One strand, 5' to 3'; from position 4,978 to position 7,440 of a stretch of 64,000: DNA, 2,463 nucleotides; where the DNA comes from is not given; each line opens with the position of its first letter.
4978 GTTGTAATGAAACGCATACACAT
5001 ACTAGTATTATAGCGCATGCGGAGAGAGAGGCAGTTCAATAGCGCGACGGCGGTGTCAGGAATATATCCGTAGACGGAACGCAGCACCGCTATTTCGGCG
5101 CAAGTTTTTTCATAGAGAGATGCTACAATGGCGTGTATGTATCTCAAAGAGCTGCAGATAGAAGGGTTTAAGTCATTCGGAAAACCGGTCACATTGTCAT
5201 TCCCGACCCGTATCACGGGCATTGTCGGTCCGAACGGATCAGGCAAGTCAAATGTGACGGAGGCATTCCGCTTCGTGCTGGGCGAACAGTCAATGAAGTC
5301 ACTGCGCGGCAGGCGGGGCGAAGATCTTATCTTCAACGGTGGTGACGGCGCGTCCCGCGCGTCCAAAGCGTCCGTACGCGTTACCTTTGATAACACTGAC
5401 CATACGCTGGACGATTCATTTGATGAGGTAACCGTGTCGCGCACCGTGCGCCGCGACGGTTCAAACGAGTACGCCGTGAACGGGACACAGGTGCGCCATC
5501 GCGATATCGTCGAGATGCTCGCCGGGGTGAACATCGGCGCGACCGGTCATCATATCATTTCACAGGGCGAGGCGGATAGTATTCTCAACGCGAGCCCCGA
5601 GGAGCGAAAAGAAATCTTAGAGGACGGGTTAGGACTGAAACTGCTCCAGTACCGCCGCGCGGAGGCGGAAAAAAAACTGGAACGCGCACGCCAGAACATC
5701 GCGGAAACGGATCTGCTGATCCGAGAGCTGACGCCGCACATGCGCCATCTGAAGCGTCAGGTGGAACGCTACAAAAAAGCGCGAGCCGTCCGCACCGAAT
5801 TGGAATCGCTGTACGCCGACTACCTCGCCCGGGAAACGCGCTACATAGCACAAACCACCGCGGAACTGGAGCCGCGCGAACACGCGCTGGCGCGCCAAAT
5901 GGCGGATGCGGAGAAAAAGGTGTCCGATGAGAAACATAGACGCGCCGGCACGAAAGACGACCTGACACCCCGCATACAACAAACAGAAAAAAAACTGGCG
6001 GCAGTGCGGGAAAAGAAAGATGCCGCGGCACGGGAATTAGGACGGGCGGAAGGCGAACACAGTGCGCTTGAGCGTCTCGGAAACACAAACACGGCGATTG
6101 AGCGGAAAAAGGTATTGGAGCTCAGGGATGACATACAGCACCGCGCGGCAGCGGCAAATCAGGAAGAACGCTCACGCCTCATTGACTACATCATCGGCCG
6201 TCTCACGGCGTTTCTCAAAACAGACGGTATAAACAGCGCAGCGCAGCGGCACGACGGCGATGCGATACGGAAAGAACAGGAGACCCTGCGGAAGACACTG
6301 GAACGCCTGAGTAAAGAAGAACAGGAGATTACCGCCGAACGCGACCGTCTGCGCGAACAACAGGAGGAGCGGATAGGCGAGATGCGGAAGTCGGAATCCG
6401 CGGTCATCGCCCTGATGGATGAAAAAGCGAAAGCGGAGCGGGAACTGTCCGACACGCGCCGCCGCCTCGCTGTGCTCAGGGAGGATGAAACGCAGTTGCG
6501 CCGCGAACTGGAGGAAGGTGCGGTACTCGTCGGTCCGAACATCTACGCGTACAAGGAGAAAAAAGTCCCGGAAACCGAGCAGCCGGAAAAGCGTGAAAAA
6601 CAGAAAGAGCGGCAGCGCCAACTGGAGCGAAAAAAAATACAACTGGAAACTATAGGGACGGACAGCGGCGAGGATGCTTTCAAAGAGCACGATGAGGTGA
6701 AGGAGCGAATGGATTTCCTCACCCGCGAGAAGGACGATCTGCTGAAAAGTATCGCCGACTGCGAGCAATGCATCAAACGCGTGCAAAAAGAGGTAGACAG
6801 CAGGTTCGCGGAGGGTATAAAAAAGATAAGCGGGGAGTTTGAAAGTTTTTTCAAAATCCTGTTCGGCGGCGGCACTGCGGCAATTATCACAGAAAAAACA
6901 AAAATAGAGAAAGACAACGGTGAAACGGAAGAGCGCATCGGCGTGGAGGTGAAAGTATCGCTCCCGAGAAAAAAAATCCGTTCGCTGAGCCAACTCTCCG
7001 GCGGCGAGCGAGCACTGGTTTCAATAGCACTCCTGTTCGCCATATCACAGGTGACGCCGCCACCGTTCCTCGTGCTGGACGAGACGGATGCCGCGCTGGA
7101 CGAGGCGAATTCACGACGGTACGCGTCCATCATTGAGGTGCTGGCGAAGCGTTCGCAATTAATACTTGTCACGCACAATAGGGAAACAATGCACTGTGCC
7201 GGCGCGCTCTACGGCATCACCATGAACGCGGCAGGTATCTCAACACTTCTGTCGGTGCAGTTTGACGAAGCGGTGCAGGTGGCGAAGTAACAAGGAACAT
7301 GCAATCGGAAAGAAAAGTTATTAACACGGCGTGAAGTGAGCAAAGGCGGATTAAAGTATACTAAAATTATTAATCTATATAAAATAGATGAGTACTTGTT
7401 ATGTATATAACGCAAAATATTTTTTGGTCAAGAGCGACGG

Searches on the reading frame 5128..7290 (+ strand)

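Call 11: search_protein_families(library=pfam, proteins=[window:5128-7290:+], max_evalue=0.01)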
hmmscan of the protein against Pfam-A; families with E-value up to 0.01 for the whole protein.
window:5128-7290:+ (720 aa): 7 families
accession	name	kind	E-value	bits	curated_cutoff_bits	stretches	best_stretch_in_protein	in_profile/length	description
PF02463.25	SMC_N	-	6.8e-67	225.6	40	1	5-705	1-219/220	RecF/RecN/SMC N terminal domain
PF13476.12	AAA_23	-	1.8e-17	65.1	27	1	8-228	1-196/201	AAA domain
PF13304.12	AAA_21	-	4.4e-15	57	27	2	29-69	1-44/304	AAA domain, putative AbiEii toxin, Type IV TA system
PF13175.12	AAA_15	-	1.3e-12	48.5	32.1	1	4-684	1-370/374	AAA ATPase domain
PF00005.33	ABC_tran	-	2.2e-06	28.7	25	0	27-51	11-35/137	ABC transporter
PF13558.12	SbcC_Walker_B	-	0.00063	20.4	27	1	617-669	27-88/90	SbcC/RAD50-like, Walker B motif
PF13555.12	AAA_29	-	0.002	18.3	27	1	6-51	1-46/61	P-loop containing region of AAA domain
